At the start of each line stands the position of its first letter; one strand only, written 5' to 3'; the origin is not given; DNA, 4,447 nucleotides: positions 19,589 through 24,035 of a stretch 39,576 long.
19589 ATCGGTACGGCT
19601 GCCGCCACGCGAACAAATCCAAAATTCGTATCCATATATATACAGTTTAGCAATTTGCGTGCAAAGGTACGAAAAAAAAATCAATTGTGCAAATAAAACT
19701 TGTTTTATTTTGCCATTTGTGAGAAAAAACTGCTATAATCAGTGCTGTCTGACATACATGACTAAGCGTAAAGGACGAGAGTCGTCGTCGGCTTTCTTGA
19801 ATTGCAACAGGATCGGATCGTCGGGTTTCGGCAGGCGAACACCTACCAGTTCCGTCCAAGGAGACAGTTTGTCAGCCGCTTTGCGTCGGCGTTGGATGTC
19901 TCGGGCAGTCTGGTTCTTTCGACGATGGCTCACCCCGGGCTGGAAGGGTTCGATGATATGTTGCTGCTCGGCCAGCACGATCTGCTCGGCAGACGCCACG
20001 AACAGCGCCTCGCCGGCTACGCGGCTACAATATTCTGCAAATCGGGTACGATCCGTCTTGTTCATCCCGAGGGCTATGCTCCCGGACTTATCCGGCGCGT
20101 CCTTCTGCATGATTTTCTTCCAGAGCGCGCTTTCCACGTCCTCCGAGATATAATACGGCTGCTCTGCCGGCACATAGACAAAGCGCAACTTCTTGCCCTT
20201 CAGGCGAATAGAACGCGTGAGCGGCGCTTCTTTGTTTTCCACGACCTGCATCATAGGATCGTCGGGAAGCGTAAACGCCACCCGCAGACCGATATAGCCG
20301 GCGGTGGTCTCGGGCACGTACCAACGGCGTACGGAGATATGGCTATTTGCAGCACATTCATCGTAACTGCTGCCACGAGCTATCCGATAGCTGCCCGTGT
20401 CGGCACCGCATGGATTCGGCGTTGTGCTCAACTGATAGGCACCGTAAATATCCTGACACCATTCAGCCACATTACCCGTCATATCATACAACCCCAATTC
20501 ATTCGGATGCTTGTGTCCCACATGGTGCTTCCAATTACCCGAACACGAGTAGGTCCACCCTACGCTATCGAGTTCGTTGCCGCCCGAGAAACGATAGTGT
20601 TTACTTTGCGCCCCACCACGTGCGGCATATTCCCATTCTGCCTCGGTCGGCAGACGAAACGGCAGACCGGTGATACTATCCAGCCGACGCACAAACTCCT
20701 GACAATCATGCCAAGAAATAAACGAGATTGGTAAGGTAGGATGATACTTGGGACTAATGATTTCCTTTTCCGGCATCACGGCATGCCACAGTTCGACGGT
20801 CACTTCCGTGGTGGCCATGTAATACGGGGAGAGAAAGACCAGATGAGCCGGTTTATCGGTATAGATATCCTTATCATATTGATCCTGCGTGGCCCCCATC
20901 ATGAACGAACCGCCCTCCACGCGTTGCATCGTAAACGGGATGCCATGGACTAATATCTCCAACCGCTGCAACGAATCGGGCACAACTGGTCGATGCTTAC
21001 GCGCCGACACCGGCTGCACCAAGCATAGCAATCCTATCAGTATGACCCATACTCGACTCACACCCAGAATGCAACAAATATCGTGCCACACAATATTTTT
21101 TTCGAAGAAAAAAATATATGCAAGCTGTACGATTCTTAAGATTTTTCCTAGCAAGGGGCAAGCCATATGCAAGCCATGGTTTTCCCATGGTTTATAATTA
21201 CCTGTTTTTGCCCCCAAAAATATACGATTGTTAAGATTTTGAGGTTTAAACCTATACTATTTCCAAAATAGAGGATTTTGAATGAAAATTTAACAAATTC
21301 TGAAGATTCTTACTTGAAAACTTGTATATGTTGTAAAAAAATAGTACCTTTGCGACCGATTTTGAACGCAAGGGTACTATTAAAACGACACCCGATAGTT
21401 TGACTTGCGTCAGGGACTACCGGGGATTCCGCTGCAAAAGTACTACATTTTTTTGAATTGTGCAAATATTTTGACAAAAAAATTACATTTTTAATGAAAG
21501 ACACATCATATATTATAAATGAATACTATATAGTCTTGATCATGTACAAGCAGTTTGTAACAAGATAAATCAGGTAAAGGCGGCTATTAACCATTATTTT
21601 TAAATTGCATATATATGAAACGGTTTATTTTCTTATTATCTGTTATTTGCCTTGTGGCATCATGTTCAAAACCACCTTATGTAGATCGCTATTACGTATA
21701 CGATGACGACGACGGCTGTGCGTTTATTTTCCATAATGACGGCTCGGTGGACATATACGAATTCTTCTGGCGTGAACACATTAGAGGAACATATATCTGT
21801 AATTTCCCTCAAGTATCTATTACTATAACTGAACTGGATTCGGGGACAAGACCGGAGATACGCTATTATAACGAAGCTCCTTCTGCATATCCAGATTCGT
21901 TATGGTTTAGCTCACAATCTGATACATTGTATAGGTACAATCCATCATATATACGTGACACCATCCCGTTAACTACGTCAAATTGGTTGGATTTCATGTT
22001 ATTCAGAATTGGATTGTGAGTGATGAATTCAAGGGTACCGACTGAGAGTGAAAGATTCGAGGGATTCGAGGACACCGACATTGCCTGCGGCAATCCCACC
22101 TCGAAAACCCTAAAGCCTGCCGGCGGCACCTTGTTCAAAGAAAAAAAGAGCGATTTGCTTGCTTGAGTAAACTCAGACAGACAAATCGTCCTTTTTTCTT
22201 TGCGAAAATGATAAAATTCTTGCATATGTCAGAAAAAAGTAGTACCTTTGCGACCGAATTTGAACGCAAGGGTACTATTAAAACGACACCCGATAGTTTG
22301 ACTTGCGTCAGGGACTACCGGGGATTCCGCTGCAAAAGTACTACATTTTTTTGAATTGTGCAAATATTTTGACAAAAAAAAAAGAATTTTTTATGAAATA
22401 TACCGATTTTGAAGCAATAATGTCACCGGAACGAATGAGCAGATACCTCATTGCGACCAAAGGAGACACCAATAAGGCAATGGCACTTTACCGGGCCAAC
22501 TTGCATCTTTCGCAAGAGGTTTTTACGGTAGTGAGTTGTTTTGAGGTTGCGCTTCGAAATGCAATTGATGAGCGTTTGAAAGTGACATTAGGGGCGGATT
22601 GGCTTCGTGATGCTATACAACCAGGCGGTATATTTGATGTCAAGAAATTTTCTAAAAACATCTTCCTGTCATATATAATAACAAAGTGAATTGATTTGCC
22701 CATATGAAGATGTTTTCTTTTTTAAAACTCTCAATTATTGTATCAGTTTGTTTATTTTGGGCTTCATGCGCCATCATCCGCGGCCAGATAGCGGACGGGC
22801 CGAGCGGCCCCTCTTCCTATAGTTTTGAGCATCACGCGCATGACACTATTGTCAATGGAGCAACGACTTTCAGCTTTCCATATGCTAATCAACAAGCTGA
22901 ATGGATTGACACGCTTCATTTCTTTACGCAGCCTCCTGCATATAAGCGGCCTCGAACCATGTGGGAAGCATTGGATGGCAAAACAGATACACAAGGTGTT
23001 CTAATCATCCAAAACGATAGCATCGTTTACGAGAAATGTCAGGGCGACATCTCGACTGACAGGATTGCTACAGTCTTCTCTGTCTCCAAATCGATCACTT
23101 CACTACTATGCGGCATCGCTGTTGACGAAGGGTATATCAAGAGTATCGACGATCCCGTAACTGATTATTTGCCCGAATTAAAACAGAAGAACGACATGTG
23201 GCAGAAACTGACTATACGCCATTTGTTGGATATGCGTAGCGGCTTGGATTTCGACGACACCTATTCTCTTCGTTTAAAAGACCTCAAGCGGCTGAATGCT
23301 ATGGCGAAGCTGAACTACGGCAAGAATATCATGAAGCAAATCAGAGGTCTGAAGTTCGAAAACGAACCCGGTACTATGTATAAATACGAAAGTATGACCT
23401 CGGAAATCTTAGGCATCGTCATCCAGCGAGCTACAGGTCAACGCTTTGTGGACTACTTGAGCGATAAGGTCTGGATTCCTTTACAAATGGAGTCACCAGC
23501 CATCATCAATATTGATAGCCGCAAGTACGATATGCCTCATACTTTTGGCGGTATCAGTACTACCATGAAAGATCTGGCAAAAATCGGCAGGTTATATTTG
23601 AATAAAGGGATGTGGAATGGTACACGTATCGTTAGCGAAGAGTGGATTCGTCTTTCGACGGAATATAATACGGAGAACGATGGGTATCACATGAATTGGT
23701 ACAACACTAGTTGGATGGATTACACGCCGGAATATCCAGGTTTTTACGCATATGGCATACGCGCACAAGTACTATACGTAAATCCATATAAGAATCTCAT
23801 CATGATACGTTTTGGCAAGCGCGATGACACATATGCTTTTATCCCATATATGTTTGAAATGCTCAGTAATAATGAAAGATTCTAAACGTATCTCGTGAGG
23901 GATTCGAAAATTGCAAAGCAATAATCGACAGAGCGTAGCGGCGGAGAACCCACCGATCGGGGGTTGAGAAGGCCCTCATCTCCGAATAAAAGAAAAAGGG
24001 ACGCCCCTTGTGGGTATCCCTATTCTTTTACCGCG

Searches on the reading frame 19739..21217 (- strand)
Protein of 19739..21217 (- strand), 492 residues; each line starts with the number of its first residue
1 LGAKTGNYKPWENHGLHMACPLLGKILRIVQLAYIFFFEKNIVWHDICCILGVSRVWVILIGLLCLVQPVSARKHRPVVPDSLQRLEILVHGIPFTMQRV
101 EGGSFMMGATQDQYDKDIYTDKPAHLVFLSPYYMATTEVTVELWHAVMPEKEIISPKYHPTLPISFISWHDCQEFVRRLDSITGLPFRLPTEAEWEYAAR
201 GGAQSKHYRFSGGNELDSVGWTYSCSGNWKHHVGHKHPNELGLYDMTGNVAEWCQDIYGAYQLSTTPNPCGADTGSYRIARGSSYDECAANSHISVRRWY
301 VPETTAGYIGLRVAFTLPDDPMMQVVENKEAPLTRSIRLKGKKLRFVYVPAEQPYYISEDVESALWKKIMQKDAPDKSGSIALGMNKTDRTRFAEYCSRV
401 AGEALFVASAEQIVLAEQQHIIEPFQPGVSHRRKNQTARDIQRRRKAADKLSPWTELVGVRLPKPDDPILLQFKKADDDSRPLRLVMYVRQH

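Call 91: search_protein_families(library=pfam, proteins=[window:19739-21217:-], max_evalue=0.001)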
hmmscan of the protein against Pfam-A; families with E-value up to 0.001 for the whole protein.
window:19739-21217:- (492 aa): 1 family
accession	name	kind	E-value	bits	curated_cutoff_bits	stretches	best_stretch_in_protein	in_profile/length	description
PF03781.23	FGE-sulfatase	-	1.3e-36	127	23.3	1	97-314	5-254/255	Sulfatase-modifying factor enzyme 1-like domain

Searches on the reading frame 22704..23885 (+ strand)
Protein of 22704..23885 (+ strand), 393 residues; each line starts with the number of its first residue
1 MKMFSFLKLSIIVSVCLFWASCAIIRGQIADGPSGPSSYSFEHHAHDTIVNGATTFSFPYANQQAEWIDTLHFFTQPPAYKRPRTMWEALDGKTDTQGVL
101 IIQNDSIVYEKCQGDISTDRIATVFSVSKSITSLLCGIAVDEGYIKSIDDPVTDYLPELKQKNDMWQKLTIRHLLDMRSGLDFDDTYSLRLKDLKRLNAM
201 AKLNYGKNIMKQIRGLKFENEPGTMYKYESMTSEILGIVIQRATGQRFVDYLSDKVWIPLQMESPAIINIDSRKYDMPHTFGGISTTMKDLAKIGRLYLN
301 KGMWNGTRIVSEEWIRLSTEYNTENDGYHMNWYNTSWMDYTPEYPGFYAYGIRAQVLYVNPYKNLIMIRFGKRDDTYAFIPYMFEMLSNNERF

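Call 91: search_protein_families(library=pfam, proteins=[window:22704-23885:+], max_evalue=0.001)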
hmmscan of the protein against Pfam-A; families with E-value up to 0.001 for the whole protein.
window:22704-23885:+ (393 aa): 1 family
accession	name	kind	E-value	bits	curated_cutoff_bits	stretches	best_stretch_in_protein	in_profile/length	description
PF00144.29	Beta-lactamase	-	3.8e-33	115.5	27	1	99-372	19-309/329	Beta-lactamase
